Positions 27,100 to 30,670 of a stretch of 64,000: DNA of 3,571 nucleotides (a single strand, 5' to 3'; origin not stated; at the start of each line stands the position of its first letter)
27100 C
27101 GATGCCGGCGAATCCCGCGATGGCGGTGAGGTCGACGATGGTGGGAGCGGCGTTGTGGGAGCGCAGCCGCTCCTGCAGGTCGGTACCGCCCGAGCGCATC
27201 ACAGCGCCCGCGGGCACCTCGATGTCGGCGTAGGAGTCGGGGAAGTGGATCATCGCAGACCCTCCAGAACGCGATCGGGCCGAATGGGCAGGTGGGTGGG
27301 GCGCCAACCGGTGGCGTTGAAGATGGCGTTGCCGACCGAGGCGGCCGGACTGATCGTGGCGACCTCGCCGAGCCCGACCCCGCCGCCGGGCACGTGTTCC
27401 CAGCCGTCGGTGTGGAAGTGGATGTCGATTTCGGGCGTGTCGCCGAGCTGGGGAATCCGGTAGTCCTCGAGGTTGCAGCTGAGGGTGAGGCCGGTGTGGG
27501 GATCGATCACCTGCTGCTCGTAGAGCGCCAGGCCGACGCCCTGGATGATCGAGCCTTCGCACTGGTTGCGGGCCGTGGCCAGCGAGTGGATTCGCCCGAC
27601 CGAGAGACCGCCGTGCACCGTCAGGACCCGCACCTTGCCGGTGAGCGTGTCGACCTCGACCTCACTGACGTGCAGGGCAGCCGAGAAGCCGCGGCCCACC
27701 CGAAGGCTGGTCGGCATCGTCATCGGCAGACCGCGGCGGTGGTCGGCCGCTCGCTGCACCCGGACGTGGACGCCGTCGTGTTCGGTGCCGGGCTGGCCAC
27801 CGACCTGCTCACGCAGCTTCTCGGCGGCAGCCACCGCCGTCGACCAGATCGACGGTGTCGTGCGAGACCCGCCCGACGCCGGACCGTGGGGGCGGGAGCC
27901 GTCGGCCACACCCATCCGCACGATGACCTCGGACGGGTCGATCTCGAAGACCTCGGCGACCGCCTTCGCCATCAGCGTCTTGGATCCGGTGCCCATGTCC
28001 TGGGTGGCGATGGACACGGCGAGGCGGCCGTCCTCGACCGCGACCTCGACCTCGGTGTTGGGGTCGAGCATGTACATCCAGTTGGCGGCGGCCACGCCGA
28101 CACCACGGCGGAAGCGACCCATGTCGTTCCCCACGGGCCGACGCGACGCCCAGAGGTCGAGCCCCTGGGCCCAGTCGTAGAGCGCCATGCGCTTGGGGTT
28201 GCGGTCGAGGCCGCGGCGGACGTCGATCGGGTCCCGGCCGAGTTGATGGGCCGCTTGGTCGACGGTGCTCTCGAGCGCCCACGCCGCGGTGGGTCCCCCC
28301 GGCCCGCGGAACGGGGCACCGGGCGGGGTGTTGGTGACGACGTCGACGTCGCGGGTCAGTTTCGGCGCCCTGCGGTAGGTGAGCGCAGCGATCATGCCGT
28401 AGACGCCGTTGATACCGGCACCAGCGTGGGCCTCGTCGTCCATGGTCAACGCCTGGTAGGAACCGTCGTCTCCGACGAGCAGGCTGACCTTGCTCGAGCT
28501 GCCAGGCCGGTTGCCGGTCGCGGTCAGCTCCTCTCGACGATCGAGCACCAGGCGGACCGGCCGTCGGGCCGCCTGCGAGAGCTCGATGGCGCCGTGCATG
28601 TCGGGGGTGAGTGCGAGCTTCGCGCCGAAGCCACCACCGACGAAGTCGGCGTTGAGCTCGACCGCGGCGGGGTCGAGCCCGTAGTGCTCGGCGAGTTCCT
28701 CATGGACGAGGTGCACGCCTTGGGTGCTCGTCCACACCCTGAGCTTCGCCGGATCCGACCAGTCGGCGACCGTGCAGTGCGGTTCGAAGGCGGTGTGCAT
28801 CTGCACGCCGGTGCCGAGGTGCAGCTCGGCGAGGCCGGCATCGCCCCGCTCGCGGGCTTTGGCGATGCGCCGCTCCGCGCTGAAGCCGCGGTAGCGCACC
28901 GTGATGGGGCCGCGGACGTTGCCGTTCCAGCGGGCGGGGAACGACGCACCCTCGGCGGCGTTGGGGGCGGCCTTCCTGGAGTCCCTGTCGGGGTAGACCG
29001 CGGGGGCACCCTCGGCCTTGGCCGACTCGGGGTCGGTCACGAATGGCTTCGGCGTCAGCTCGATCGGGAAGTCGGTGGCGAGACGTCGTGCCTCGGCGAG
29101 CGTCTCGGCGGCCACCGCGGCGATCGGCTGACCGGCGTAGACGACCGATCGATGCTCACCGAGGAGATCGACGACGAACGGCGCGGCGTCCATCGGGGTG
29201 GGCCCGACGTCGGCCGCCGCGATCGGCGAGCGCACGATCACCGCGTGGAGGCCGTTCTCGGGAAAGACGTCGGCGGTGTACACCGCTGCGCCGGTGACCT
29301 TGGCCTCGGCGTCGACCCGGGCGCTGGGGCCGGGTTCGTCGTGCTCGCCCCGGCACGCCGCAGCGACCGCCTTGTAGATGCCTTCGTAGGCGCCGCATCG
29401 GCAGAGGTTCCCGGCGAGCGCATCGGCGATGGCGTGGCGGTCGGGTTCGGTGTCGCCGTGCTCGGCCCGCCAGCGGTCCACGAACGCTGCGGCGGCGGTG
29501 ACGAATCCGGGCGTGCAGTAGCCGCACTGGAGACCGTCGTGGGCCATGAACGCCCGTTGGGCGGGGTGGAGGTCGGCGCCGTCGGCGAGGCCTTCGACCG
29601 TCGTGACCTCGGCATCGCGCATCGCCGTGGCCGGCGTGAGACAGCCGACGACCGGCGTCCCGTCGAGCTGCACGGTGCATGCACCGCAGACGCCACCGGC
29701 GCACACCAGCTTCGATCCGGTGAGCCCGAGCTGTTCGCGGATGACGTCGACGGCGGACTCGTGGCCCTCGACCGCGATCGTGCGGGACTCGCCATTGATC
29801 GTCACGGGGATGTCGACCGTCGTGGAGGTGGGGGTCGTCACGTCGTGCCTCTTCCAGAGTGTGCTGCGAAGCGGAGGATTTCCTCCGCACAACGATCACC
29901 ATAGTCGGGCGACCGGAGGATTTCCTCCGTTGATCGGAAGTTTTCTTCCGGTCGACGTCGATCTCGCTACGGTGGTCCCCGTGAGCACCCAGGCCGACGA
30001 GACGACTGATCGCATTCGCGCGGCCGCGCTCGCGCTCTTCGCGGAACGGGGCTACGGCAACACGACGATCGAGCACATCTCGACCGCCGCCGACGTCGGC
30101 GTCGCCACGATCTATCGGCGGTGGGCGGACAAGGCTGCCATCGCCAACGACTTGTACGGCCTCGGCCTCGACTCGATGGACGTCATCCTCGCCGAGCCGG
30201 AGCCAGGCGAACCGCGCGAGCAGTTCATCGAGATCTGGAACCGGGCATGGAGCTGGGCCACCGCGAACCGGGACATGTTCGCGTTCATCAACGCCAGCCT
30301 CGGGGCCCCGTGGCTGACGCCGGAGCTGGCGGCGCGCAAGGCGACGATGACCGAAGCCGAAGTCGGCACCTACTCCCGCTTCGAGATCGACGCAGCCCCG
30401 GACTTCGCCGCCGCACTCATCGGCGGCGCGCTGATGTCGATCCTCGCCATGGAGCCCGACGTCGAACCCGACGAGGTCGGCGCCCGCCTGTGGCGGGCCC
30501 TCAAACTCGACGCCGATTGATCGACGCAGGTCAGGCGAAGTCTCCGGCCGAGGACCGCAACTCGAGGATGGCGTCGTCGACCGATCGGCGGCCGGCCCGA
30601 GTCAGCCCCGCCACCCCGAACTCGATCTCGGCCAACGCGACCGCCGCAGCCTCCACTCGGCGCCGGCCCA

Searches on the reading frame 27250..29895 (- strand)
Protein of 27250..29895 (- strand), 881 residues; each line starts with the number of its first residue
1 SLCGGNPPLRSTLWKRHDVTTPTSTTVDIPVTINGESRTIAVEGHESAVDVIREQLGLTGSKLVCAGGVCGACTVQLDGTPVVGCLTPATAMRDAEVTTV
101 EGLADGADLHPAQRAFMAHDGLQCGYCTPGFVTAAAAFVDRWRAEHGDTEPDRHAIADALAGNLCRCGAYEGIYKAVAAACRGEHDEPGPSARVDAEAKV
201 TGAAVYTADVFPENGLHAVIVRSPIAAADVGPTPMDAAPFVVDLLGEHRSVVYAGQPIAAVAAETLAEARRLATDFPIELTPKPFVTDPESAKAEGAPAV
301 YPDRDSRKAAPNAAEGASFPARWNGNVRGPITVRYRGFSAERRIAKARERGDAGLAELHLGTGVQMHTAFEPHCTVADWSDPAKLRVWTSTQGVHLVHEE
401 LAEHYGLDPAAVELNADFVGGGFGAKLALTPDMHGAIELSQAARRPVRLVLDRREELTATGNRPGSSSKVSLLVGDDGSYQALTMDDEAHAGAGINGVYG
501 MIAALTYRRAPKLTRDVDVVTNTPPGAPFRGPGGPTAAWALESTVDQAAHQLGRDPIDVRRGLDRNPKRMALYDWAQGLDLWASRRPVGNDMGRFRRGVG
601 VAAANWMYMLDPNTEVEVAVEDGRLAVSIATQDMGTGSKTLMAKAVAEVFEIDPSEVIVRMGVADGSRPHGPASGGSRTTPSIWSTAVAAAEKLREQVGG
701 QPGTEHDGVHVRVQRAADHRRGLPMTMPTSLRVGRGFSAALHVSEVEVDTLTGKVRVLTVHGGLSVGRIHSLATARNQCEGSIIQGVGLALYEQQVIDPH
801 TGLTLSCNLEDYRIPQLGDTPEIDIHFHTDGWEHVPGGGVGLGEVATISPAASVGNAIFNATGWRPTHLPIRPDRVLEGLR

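Call 42: search_protein_families(library=pfam, proteins=[window:27250-29895:-], max_evalue=0.00001)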
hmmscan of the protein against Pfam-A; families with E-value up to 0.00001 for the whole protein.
window:27250-29895:- (881 aa): 5 families
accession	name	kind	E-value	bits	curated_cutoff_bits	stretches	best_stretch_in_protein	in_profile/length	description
PF02738.23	MoCoBD_1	-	1.4e-43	149.2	27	1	357-561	30-241/244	Molybdopterin cofactor-binding domain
PF20256.3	MoCoBD_2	-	1.8e-38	133.1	27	1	593-821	21-283/283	Molybdopterin cofactor-binding domain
PF01799.25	Fer2_2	-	5.5e-26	90.9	30.3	1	99-177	1-74/75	[2Fe-2S] binding domain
PF00111.32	Fer2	-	9.3e-07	29.1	21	1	31-80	1-51/77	2Fe-2S iron-sulfur cluster binding domain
PF01315.27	Ald_Xan_dh_C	-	1.4e-06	29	31.3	0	249-281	75-107/110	Aldehyde oxidase and xanthine dehydrogenase, a/b hammerhead domain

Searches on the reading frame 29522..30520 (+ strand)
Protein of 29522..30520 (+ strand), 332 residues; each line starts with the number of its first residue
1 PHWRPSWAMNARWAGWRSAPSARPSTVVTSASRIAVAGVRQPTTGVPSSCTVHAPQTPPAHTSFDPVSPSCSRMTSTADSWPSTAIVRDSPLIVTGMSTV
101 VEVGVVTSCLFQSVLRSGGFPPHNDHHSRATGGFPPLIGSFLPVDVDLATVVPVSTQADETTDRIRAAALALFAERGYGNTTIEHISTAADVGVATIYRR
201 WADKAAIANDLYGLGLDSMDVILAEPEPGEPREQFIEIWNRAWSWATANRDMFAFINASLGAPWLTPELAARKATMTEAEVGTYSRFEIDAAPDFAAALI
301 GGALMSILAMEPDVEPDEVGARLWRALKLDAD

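Call 47: search_protein_families(library=pfam, proteins=[window:29522-30520:+], max_evalue=0.00001)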
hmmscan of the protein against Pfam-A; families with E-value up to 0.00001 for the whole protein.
window:29522-30520:+ (332 aa): 1 family
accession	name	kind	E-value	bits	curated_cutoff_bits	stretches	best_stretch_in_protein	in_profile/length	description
PF00440.29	TetR_N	-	7.5e-13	48.5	24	1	165-209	1-45/47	Bacterial regulatory proteins, tetR family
